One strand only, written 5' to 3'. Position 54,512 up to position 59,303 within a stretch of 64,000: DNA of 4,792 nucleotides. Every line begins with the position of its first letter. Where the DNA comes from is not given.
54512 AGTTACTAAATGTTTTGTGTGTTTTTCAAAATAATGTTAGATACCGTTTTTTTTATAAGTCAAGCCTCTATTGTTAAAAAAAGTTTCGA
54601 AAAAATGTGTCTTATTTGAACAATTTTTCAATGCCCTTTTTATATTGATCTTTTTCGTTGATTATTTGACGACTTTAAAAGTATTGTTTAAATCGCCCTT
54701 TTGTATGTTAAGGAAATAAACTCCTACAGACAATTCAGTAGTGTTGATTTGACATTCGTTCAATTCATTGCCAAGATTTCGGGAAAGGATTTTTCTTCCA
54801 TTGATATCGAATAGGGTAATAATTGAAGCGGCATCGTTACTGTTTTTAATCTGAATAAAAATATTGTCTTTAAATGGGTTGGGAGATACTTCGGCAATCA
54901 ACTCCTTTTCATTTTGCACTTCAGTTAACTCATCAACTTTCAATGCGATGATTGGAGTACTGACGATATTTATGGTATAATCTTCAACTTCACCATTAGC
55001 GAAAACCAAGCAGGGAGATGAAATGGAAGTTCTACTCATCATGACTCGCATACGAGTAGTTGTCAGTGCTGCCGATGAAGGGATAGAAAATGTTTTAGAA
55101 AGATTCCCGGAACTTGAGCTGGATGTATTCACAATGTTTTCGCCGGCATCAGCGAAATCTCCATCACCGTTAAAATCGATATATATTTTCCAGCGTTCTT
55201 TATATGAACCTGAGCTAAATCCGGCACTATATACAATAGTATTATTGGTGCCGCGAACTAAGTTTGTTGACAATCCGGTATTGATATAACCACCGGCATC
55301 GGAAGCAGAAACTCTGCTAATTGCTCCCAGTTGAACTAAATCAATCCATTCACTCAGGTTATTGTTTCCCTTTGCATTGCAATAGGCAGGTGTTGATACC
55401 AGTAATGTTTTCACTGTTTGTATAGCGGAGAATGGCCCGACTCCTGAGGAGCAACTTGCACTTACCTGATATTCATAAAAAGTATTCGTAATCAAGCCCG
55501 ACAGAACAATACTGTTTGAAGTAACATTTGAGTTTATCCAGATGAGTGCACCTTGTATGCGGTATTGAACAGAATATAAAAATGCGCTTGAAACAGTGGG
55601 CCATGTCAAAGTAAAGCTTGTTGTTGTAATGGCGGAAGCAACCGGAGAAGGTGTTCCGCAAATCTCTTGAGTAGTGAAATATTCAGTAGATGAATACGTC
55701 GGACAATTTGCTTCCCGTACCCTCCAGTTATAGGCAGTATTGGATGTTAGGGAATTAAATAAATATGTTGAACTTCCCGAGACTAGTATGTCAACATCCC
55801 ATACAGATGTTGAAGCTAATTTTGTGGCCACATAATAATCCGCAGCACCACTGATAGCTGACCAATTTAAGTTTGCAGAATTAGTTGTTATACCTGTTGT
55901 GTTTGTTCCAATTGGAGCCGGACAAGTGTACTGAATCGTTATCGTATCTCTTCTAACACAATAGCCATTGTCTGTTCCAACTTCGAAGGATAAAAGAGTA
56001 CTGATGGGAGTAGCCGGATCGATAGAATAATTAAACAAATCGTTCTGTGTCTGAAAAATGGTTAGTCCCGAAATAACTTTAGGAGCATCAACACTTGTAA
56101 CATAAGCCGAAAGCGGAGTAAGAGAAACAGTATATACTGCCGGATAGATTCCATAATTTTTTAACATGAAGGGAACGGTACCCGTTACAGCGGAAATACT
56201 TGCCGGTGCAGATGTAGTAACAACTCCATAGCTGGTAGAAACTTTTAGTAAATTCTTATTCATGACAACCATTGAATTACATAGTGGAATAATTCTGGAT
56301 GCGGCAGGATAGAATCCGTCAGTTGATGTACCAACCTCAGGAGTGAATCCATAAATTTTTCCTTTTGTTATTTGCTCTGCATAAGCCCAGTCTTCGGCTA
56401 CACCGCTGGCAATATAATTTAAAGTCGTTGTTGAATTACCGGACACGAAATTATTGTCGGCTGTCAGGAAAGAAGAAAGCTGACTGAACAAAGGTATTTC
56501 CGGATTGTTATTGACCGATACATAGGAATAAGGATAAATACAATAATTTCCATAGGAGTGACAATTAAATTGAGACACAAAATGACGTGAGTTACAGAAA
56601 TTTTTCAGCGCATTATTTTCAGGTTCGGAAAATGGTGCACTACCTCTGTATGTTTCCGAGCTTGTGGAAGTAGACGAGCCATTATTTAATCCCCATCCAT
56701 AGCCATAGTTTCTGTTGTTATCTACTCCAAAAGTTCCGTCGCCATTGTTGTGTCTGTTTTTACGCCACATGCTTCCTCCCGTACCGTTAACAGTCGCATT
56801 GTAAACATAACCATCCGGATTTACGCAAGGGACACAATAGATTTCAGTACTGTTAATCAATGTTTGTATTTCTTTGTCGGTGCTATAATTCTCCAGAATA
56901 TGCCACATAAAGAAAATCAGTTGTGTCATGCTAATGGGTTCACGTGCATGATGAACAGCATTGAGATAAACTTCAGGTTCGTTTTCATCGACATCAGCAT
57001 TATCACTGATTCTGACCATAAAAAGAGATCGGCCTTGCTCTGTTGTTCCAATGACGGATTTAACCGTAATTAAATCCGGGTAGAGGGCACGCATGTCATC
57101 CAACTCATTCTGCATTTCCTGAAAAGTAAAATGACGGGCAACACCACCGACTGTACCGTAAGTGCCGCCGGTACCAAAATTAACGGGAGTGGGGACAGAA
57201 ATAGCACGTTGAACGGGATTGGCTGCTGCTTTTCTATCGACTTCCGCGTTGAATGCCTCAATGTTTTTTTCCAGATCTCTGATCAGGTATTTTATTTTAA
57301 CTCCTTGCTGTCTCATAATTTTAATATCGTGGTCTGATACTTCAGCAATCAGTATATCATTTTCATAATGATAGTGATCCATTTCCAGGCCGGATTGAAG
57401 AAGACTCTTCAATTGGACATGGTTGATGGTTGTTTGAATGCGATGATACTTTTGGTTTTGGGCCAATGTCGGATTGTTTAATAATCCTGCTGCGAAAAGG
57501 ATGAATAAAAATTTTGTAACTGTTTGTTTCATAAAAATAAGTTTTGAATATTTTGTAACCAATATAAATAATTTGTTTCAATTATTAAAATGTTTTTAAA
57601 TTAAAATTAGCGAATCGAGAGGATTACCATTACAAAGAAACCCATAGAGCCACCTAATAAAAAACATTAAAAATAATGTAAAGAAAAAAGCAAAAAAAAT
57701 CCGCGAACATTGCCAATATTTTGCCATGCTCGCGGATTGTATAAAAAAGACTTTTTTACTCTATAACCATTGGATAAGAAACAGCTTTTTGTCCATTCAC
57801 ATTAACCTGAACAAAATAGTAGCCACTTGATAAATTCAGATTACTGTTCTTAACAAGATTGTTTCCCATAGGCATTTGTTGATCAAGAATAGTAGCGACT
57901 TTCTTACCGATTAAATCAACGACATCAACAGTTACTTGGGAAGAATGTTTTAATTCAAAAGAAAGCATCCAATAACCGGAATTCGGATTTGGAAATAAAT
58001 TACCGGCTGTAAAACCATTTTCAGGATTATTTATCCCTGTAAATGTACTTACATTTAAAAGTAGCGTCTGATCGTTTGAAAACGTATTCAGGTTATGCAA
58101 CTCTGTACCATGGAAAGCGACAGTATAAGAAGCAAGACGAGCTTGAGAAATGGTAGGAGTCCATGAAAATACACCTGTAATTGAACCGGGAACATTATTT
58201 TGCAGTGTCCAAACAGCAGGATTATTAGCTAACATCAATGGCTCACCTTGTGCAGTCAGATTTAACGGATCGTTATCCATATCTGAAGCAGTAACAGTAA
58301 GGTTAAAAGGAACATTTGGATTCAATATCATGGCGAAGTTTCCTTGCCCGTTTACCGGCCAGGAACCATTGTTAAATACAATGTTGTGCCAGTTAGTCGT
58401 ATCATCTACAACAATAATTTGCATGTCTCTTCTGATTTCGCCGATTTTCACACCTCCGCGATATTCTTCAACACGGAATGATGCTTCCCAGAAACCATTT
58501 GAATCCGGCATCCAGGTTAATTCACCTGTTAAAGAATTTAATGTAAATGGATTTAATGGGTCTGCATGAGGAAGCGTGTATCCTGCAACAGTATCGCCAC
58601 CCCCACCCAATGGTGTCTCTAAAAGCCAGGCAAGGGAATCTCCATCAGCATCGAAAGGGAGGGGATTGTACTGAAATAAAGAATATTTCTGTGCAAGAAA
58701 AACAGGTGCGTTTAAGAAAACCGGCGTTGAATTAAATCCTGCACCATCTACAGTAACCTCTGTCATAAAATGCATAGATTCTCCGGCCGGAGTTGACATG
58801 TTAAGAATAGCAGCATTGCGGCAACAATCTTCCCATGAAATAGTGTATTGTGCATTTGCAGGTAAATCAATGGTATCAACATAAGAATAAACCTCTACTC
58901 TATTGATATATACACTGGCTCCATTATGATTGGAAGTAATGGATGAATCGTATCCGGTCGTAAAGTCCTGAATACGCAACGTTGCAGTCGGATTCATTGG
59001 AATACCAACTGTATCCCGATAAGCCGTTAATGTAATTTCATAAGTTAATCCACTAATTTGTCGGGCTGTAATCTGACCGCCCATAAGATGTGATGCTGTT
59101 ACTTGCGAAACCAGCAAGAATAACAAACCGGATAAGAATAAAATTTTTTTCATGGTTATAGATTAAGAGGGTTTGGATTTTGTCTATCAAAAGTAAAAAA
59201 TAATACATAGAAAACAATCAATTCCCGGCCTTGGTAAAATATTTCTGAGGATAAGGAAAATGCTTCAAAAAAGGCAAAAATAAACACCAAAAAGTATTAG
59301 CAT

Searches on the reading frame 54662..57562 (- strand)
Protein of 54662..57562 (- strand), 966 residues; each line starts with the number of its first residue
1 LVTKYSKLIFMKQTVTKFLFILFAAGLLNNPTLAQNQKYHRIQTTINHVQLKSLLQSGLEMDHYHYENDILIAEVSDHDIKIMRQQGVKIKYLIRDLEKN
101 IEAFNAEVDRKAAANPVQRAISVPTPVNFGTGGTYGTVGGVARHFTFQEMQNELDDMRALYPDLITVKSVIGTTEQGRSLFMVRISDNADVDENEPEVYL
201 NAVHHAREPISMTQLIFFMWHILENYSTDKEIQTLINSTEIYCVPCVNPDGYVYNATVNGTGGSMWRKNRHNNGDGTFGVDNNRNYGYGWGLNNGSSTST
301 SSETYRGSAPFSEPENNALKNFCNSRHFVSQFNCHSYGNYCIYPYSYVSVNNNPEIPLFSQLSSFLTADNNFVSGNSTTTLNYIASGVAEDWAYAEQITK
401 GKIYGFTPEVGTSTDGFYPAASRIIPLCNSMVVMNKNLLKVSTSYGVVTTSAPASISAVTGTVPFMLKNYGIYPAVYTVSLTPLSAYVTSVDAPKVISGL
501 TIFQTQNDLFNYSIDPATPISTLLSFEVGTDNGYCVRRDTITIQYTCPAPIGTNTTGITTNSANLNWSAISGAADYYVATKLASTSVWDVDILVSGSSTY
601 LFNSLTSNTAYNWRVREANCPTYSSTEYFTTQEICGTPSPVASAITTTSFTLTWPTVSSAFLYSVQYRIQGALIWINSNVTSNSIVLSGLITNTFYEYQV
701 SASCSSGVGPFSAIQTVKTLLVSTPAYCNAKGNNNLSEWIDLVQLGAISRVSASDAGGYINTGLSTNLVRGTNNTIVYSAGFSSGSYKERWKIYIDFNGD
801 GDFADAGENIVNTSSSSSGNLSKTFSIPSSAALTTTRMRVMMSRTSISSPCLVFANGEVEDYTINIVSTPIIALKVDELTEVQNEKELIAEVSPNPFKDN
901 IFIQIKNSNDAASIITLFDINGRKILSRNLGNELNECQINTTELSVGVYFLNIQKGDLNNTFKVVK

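Call 89: search_protein_families(library=pfam, proteins=[window:54662-57562:-], max_evalue=0.0001)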
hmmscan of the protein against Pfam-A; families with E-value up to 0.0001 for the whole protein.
window:54662-57562:- (966 aa): 4 families
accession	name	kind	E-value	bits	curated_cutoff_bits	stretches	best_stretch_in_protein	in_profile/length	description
PF00246.29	Peptidase_M14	-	2.5e-63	214.8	21.6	1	151-430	2-282/286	Zinc carboxypeptidase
PF20009.4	GEVED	-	9.2e-21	74.9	24.4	1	791-865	2-78/78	GEVED domain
PF18962.6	Por_Secre_tail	-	7.8e-13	49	27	1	893-964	2-73/75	Secretion system C-terminal sorting domain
PF00041.27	fn3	-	1.6e-11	44.7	25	1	642-714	8-80/84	Fibronectin type III domain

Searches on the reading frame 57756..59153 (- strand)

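Call 89: search_protein_families(library=pfam, proteins=[window:57756-59153:-], max_evalue=0.0001)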
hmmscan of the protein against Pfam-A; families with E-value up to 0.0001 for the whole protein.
window:57756-59153:- (465 aa): 1 family
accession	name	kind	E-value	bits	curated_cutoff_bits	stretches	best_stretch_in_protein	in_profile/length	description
PF18962.6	Por_Secre_tail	-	6.8e-09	36.3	27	1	386-458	1-70/75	Secretion system C-terminal sorting domain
